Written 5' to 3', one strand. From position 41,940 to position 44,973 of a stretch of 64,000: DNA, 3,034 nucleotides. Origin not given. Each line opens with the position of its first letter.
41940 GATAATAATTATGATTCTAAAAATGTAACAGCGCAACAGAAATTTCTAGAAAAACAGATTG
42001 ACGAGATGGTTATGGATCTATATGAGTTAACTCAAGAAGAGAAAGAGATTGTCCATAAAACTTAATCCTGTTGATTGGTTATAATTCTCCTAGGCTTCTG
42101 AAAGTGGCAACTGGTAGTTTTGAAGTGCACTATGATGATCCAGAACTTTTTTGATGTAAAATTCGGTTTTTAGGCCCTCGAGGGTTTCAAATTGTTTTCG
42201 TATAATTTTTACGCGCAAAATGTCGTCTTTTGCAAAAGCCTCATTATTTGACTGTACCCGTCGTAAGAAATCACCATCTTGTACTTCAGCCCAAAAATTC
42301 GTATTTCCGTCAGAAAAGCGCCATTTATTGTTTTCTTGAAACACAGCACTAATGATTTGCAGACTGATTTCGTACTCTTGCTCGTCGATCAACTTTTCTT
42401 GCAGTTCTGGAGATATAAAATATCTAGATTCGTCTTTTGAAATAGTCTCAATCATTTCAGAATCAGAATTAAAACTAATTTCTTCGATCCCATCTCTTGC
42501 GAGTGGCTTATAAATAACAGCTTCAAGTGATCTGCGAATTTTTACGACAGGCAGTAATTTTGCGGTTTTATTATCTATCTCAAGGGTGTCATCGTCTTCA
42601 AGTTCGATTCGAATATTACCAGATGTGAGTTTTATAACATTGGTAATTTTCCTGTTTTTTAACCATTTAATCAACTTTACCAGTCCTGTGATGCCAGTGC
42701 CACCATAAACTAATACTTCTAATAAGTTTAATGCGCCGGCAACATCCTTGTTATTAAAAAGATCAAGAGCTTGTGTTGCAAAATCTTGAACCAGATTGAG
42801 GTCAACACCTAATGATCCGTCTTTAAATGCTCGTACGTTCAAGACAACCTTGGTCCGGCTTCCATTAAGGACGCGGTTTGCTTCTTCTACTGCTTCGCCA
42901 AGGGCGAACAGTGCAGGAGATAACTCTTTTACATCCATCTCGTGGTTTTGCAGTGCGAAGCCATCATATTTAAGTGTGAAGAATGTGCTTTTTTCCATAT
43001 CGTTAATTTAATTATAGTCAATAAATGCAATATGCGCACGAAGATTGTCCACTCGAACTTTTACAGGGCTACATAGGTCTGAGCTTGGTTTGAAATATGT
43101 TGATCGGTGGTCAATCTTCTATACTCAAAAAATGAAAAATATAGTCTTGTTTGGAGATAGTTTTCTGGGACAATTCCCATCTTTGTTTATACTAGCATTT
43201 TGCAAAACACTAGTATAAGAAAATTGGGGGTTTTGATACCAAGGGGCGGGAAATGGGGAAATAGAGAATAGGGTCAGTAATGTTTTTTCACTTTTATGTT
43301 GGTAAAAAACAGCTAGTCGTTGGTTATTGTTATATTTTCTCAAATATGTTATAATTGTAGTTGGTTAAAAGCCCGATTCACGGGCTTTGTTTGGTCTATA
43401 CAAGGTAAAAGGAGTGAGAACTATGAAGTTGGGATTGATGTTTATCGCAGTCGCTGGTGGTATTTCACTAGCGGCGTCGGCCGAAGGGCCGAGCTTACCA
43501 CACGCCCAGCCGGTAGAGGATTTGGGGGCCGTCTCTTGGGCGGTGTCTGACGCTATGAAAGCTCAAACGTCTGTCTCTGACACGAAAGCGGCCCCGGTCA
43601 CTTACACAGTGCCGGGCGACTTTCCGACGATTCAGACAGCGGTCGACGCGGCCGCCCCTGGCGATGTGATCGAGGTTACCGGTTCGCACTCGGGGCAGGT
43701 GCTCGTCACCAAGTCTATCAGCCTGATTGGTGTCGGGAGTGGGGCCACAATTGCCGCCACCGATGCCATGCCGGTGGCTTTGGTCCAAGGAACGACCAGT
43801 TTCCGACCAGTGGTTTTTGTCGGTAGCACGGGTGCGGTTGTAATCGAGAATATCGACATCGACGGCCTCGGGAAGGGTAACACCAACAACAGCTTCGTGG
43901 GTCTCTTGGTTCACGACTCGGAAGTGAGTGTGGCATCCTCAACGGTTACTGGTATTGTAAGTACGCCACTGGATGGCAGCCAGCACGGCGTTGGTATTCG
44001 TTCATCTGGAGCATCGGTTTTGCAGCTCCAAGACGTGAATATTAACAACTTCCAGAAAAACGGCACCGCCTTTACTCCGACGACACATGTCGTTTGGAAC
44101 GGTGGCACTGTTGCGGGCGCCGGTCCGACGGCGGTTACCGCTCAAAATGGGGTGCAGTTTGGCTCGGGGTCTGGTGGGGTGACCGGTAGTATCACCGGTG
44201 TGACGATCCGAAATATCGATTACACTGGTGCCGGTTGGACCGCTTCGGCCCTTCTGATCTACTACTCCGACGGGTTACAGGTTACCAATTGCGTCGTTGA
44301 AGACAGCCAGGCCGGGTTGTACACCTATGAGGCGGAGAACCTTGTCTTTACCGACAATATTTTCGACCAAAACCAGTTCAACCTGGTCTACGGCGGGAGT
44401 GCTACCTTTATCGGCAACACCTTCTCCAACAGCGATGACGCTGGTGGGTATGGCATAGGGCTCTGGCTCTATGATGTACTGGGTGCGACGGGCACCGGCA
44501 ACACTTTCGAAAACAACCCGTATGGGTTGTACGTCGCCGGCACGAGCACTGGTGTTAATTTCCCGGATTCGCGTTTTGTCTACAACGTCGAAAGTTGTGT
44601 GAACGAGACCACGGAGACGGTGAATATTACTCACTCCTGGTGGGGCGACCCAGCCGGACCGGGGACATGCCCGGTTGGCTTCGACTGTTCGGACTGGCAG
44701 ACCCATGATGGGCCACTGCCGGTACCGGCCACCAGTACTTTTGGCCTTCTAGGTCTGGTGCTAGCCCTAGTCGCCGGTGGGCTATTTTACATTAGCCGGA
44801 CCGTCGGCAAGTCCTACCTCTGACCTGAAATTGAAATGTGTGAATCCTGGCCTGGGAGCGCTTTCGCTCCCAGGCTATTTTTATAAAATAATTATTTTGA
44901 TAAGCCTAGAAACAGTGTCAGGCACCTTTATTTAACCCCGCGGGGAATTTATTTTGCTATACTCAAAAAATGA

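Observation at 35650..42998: Compact DISARM-like candidate defence module: PLD-SNF2 helicase fusion plus 1075-aa Eco57I/PglX-type N6-adenine methyltransferase in an AT-rich island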

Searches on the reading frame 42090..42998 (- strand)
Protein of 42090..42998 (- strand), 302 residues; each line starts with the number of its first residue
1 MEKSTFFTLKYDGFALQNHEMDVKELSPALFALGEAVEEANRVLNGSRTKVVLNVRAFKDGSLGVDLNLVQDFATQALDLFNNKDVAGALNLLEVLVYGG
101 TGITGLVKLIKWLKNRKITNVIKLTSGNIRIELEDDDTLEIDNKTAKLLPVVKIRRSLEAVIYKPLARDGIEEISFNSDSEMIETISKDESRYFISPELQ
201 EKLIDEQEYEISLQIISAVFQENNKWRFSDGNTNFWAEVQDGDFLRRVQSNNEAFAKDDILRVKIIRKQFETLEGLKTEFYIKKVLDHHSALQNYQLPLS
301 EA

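Call 6: search_protein_families(library=pfam, proteins=[window:42090-42998:-], max_evalue=0.01)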
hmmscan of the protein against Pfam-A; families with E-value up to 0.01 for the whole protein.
window:42090-42998:- (302 aa): 1 family
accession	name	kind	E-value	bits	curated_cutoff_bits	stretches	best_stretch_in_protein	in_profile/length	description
PF16378.10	DUF4988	-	0.0072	16.6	30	0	102-184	25-104/183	Domain of unknown function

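Call 7: search_protein_families(library=padloc, proteins=[window:42090-42998:-], max_evalue=0.01)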
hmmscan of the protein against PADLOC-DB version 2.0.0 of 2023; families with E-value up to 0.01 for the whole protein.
window:42090-42998:- (302 aa): 1 family
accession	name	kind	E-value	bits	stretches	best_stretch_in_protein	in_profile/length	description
PDLC05015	PDC-S42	-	1.9e-96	321.2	1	6-299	5-300/302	-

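Call 8: search_protein_families(library=ncbifam, proteins=[window:42090-42998:-], max_evalue=0.01)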
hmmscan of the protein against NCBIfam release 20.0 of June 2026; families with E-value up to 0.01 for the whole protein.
window:42090-42998:- (302 aa): 1 family
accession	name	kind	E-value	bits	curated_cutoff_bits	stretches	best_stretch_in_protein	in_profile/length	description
NF053583.1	LAPAL_fam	equivalog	2.1e-77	260.4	60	1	7-289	1-291/292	LAPAL motif-containing putative phage structural protein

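Call 54: find_related_loci(query=window:42093-42998:-, collection=viral_contigs, flank=8000)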
Query window:42093-42998:- (302 aa) in viral_contigs; peptide patterns used: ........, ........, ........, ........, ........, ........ (x = any residue, [..] = any of these).
20 stretches matched a pattern, but none encodes a relative of the query by tblastn (E <= 1e-3).

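Call 66: find_homologous_proteins(query=window:42093-42998:-, max_evalue=0.00001)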
Query window:42093-42998:- (302 aa): 34 proteins with E <= 0.00001 among 2487 candidates.
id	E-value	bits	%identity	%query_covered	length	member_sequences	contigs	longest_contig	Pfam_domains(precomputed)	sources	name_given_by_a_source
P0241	1.6e-190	649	100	100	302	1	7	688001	-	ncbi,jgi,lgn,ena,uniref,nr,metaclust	ncbi:MAG: hypothetical protein A2571_01925 [Candidatus Vogelbacteria bacterium RIFOXYD1_FULL_44_32]|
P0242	2.6e-176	603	91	100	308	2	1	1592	-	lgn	-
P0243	1.1e-148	512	78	100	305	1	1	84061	-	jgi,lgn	jgi:hypothetical protein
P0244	2.3e-148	511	76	100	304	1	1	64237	-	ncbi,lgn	-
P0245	4.9e-145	500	76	100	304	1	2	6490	-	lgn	-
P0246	4.1e-112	392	61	97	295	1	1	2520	-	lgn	-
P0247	1.7e-111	390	62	96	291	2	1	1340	-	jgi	-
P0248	4.2e-109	382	61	98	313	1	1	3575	-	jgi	-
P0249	2.2e-105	370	61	99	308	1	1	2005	-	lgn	-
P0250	3.1e-85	304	49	99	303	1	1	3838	-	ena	-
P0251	9.4e-85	303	49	99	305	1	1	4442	-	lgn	-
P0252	1.5e-74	269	43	99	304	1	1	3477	-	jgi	jgi:hypothetical protein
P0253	5.4e-70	254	44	99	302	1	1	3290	-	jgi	jgi:hypothetical protein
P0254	2.4e-69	252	45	99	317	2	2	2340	-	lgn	-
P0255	2.5e-68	249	42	99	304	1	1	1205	-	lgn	-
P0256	8.5e-68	247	45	99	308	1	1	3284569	-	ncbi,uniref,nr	ncbi:hypothetical protein [Neopusillimonas aromaticivorans]|uniref:hypothetical protein n=1 Tax=Neop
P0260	1.0e-62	230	42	99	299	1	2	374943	-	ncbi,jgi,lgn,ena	-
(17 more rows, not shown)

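Call 67: find_encoding_contigs(protein=P0243, flank=7000, max_places=2)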
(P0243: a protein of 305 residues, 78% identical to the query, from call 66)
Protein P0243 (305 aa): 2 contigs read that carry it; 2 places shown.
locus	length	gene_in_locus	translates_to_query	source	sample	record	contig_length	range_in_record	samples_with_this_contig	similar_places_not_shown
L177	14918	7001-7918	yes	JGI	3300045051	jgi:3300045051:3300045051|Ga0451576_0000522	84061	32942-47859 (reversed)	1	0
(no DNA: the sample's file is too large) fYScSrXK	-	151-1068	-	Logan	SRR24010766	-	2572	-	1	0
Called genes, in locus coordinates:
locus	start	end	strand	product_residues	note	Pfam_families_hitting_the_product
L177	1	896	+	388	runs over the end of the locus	PF06723:MreB_Mbl (faint), PF02491:SHS2_FTSA, PF11104:PilM_2 (weak), PF14450:FtsA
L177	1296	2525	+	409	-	PF00091:Tubulin, PF12327:FtsZ_C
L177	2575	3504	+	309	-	PF00890:FAD_binding_2 (faint), PF01134:GIDA (faint), PF01266:DAO (faint), PF03486:HI0933_like (faint), PF07992:Pyr_redox_2, PF12831:FAD_oxidored (faint), PF13738:Pyr_redox_3, PF00070:Pyr_redox (weak)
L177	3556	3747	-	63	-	PF04070:DUF378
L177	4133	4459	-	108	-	PF05014:Nuc_deoxyrib_tr (weak), PF15891:Nuc_deoxyri_tr2 (weak)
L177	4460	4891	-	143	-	-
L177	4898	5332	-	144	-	-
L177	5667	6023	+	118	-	PF01381:HTH_3 (weak)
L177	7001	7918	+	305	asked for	-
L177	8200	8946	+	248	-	-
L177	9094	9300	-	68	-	PF13560:HTH_31, PF12844:HTH_19, PF13443:HTH_26, PF01381:HTH_3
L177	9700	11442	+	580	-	PF00239:Resolvase, PF07508:Recombinase, PF13408:Zn_ribbon_recom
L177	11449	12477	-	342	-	PF08241:Methyltransf_11, PF13649:Methyltransf_25 (faint)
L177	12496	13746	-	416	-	-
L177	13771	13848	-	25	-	-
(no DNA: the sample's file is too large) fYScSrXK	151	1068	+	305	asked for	-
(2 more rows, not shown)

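Call 68: find_encoding_contigs(protein=P0256, flank=7000, max_places=2)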
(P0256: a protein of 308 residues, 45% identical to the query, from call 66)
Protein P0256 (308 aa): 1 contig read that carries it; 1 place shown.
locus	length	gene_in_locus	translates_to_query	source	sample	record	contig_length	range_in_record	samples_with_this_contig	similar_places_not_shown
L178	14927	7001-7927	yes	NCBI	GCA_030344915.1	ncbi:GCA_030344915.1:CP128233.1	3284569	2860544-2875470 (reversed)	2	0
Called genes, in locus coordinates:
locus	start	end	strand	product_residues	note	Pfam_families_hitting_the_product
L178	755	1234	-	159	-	PF05119:Terminase_4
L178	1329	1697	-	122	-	PF01844:HNH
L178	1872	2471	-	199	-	-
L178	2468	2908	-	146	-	PF05866:RusA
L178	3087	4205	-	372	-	PF07120:DUF1376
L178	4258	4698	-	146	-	-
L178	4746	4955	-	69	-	-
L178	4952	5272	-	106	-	PF05269:Phage_CII (weak)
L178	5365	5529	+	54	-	-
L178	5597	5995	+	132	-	-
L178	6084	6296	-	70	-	-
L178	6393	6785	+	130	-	-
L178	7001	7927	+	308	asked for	-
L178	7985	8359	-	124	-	-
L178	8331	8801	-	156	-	PF13274:SocA_Panacea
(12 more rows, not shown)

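Call 69: find_encoding_contigs(protein=P0260, flank=7000, max_places=2)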
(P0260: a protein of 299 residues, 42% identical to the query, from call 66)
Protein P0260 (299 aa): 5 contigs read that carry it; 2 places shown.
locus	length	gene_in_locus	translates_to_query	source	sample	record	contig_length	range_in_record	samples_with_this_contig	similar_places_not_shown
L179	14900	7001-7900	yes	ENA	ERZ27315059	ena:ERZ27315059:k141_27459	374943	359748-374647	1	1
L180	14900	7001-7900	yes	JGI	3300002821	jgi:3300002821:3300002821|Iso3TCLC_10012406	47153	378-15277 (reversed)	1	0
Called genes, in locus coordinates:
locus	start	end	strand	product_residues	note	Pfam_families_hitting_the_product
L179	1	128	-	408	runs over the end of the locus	PF04233:Phage_Mu_F, PF18810:PBECR2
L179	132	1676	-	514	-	PF06074:Portal_Mu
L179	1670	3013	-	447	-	PF03237:Terminase_6N, PF17289:Terminase_6C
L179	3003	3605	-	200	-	-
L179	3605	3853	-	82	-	-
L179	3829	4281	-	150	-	-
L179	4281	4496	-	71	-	PF01258:zf-dskA_traR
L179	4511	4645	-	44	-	-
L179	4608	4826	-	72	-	-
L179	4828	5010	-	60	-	-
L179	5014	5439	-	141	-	PF00959:Phage_lysozyme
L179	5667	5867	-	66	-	-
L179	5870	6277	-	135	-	-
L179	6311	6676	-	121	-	PF02498:Bro-N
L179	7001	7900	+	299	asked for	-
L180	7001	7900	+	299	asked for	-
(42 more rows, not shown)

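Call 110: search_protein_families(library=phrogs, proteins=[window:42093-42998:-], max_evalue=0.001)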
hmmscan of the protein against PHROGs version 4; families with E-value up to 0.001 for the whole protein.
window:42093-42998:- (302 aa): 1 family
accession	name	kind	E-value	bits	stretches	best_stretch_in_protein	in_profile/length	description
phrog_3243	-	unknown function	3.5e-70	237.5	1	5-290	10-286/293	-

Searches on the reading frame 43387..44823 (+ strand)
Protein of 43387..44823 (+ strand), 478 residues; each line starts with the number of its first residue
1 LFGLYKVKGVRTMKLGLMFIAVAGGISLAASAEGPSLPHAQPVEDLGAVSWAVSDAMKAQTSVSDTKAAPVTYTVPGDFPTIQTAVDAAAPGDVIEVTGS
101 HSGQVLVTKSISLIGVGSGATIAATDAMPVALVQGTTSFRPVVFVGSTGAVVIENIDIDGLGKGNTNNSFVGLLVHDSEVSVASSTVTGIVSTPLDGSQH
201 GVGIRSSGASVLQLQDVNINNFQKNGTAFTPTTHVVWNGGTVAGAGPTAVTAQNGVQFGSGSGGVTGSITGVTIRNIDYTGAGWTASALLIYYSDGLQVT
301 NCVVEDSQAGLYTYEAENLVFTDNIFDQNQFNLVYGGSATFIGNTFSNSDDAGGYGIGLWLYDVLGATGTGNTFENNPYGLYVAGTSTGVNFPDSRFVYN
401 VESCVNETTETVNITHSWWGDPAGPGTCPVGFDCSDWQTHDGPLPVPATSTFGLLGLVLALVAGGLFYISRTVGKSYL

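Call 12: search_protein_families(library=pfam, proteins=[window:43387-44823:+], max_evalue=0.001)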
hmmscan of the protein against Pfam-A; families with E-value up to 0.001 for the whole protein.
window:43387-44823:+ (478 aa): 2 families
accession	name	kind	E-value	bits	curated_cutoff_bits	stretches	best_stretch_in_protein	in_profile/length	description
PF13229.12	Beta_helix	-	2.2e-12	47.3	25.9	1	263-411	10-149/158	Right handed beta helix region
PF05048.19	NosD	-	1.5e-10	41.3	23.6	1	268-413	45-183/212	Periplasmic copper-binding protein (NosD)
